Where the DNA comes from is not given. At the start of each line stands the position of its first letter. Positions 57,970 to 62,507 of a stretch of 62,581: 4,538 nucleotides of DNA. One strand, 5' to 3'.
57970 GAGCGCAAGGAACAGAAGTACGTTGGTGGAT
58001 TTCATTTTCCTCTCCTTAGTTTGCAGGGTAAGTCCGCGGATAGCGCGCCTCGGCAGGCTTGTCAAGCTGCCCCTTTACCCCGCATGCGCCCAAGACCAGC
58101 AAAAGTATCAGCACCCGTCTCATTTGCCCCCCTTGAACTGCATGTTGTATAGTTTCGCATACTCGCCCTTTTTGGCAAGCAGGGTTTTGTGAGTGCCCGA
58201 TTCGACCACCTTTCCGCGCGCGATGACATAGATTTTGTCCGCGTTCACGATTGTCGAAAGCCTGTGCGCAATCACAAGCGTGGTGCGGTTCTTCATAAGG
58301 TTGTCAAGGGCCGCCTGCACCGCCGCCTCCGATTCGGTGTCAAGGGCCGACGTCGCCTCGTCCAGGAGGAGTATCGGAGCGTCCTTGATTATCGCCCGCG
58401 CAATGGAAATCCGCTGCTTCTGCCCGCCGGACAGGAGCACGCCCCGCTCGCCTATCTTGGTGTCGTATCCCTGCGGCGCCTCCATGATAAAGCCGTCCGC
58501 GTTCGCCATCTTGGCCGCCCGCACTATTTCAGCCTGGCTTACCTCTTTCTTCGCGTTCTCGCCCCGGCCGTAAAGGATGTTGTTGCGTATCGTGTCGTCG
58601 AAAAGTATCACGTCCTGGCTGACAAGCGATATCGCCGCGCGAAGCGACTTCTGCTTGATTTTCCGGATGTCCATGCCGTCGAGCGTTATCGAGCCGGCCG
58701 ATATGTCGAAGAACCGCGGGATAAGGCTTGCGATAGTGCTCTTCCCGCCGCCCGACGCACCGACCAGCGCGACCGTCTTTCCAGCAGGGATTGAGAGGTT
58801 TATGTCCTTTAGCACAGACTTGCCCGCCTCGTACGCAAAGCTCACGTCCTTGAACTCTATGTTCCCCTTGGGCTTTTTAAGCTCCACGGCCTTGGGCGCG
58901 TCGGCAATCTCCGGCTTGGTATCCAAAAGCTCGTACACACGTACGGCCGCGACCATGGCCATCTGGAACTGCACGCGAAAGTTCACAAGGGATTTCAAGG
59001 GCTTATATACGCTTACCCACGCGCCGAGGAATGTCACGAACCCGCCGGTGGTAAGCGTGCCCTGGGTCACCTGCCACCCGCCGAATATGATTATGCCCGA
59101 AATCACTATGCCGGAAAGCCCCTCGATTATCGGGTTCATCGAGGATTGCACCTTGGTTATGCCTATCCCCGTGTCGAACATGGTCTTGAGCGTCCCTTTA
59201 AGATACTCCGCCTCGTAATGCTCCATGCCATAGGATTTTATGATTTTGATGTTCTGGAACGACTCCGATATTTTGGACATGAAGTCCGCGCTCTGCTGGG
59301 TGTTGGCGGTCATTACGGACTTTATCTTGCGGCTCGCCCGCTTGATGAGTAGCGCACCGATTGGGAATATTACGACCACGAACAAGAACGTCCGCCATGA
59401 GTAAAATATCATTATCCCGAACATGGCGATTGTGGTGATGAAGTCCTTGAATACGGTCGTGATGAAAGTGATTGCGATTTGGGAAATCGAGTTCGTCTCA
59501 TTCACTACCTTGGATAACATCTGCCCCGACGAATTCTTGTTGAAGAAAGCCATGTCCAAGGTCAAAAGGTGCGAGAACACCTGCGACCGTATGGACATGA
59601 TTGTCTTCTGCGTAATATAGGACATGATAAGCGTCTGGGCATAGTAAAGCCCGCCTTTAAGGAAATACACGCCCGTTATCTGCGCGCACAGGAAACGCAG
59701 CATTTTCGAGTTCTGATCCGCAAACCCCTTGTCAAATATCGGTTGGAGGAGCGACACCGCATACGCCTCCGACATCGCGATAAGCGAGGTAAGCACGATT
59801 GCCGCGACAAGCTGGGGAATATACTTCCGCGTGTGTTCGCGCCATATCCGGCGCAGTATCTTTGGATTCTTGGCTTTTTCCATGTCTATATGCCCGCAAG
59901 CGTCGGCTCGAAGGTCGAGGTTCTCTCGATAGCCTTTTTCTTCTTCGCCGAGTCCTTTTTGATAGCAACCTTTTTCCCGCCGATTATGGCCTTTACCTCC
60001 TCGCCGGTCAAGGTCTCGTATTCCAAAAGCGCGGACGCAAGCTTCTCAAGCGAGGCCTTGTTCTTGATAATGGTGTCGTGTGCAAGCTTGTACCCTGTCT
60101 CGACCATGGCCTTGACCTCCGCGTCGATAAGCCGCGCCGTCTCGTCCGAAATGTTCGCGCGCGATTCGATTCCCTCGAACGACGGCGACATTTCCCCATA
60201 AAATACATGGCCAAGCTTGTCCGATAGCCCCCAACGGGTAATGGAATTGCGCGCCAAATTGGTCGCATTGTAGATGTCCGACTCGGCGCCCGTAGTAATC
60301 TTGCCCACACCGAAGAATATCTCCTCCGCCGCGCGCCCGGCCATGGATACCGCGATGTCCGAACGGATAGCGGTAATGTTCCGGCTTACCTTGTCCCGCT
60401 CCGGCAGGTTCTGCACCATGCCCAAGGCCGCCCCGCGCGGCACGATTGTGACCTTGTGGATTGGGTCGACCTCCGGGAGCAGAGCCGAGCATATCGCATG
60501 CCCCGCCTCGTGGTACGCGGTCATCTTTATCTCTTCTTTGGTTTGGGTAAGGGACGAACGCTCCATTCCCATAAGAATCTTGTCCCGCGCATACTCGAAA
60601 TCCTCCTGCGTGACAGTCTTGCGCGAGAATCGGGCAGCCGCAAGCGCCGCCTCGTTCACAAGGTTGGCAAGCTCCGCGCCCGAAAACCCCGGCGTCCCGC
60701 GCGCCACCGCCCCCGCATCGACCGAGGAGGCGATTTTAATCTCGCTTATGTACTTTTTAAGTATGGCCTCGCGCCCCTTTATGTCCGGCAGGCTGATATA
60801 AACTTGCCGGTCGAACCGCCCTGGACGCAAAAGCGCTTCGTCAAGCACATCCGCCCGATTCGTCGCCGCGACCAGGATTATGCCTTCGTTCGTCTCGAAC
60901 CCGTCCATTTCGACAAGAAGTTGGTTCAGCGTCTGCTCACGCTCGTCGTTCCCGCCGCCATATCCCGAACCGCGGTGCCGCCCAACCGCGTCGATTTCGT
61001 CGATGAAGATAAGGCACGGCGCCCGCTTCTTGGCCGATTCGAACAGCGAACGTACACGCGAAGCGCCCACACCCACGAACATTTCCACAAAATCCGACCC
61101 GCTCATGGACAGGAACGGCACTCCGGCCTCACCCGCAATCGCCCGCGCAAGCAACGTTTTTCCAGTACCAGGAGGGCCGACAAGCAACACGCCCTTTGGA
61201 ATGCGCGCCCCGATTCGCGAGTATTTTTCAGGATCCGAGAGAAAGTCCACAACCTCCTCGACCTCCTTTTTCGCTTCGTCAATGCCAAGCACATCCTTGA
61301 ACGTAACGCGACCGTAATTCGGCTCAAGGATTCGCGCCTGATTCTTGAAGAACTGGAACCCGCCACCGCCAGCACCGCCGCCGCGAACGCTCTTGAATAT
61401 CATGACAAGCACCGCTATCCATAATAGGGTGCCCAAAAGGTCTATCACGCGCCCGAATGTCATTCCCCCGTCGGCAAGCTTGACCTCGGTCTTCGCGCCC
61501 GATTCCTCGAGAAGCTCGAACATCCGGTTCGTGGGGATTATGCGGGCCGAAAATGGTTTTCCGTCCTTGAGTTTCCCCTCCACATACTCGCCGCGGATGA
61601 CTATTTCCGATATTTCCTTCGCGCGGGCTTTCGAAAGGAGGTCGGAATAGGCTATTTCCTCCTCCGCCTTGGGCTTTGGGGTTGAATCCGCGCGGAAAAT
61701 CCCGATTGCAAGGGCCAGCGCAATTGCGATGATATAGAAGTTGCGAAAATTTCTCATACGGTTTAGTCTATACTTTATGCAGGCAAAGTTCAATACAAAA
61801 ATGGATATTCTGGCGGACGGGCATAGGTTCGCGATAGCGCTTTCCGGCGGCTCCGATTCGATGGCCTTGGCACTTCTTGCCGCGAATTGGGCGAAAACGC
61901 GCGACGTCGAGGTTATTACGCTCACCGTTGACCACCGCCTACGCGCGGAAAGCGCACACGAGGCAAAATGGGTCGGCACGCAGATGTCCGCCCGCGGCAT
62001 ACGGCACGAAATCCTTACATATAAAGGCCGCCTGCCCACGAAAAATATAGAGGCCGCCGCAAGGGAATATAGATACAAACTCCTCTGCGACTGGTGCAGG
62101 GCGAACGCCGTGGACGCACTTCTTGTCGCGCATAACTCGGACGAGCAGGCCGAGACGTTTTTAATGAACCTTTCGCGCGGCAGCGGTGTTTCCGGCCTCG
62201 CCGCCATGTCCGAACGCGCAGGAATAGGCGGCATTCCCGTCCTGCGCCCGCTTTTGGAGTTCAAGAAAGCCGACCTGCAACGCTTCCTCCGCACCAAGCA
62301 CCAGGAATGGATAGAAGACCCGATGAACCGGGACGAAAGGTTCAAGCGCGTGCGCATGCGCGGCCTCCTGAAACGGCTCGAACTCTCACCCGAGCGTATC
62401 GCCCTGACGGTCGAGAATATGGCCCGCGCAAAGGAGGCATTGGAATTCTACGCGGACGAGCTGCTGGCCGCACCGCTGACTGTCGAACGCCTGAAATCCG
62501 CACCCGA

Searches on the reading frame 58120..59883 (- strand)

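Call 10: search_protein_families(library=ncbifam, max_evalue=0.00001, proteins=[window:58120-59883:-])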
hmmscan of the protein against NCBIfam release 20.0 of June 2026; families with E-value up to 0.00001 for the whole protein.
window:58120-59883:- (587 aa): 185 families (the best 25 are shown)
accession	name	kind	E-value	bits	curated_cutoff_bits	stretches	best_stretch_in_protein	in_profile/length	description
TIGR02203.1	MsbA_lipidA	equivalog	7.2e-175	582.7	602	1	11-584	3-571/572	lipid A export permease/ATP-binding protein MsbA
NF008381.0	PRK11176.1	equivalog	1.6e-155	518.8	867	1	8-584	11-581/582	lipid A ABC transporter ATP-binding protein/permease MsbA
TIGR02204.1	MsbA_rel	hypoth_equivalog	4.6e-134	448.2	780.4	1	10-583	6-576/576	ABC transporter, permease/ATP-binding protein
NF045513.1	HepA_fam_ABC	equivalog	4.6e-125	418.4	725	1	60-583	92-610/610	heterocyst formation ABC transporter subunit HepA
NF052233.1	CphA_assoc_ABC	equivalog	1.5e-120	403.8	880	1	8-584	170-745/766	cyanophycin metabolism-associated ABC transporter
NF010178.0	PRK13657.1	equivalog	8e-118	394.4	733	1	95-583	88-571/588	glucan ABC transporter ATP-binding protein/ permease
TIGR00958.1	3a01208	subfamily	1.7e-116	390.3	874.6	1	73-578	218-710/711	antigen peptide transporter 2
TIGR01846.1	type_I_sec_HlyB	subfamily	6.9e-111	371.7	725.55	1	26-582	142-692/694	type I secretion system permease/ATPase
TIGR03796.1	NHLM_micro_ABC1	equivalog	9.5e-103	344.7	853.3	1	4-578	136-708/710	NHLP family bacteriocin export ABC transporter peptidase/permease/ATPase subunit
TIGR01193.1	bacteriocin_ABC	subfamily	6.6e-96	322.4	523.85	1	20-580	156-707/708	peptide cleavage/export ABC transporter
NF008056.1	PRK10790.1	equivalog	2.8e-94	316.7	746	1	17-584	17-577/584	SmdB family multidrug efflux ABC transporter permease/ATP-binding protein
TIGR03375.1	type_I_sec_LssB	subfamily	3.4e-94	316.5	693.1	1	10-571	140-691/696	type I secretion system permease/ATPase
TIGR01192.1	chvA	subfamily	1e-90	305.1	585.4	1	95-579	88-567/585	glucan export ABC transporter ATP-binding protein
TIGR03797.1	NHLM_micro_ABC2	equivalog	8.3e-89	298.9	709.4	1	7-582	124-685/686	NHLP bacteriocin export ABC transporter permease/ATPase subunit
NF008055.0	PRK10789.1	equivalog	2.2e-86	290.6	845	1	19-582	16-571/590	SmdA family multidrug ABC transporter permease/ATP-binding protein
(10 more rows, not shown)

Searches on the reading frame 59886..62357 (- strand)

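Call 10: search_protein_families(library=ncbifam, max_evalue=0.00001, proteins=[window:59886-62357:-])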
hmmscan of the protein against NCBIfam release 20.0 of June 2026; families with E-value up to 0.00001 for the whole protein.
window:59886-62357:- (823 aa): 15 families
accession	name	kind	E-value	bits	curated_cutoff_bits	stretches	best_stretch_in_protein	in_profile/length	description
TIGR01241.2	FtsH_fam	equivalog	6.8e-223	741.8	600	1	212-788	4-598/598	ATP-dependent zinc metalloprotease FtsH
NF008004.0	PRK10733.1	equivalog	1.5e-189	631.1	1008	1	210-798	11-599/644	ATP-dependent zinc metalloprotease FtsH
NF003069.1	PRK03992.1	subfamily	3.8e-88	296.2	500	1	350-596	127-374/379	proteasome-activating nucleotidase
TIGR01242.2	TIGR01242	subfamily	9.2e-82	274.9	500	1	350-597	110-358/362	proteasome-activating nucleotidase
NF047747.1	PrtsmActNtasePan2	equivalog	1.4e-75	255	700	1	349-594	146-392/397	proteasome-activating nucleotidase Pan2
NF047748.1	PrtsmActNtasePan1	equivalog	4.1e-69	233.5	750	1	349-599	143-394/405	proteasome-activating nucleotidase Pan1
TIGR01243.1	CDC48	subfamily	1.7e-66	225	802.65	1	350-605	449-693/733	CDC48 family AAA ATPase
TIGR03689.1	pup_AAA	equivalog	6.4e-40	137.3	504.75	1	350-539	178-380/512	proteasome ATPase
NF041006.2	cell_div_CdvC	equivalog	1.4e-39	136.1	650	1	347-576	96-324/370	cell division protein CdvC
NF042959.1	IteA_antiphage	equivalog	1.7e-37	129.4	510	1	360-612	98-342/367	anti-phage ATPase IteA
NF003229.0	PRK04195.1-5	equivalog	1.2e-10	40.7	280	1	351-460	14-117/413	replication factor C large subunit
TIGR03922.1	T7SS_EccA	equivalog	1.3e-08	33.9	466.65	1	351-487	273-413/557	type VII secretion AAA-ATPase EccA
NF003233.0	PRK04195.2-3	equivalog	3.9e-08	32.6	471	1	348-460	7-110/504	replication factor C large subunit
NF003230.0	PRK04195.1-6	equivalog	7.9e-07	28.1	441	1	352-459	12-110/494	replication factor C large subunit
NF003226.0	PRK04195.1-1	equivalog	8.2e-07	28.3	588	1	350-461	10-114/405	replication factor C large subunit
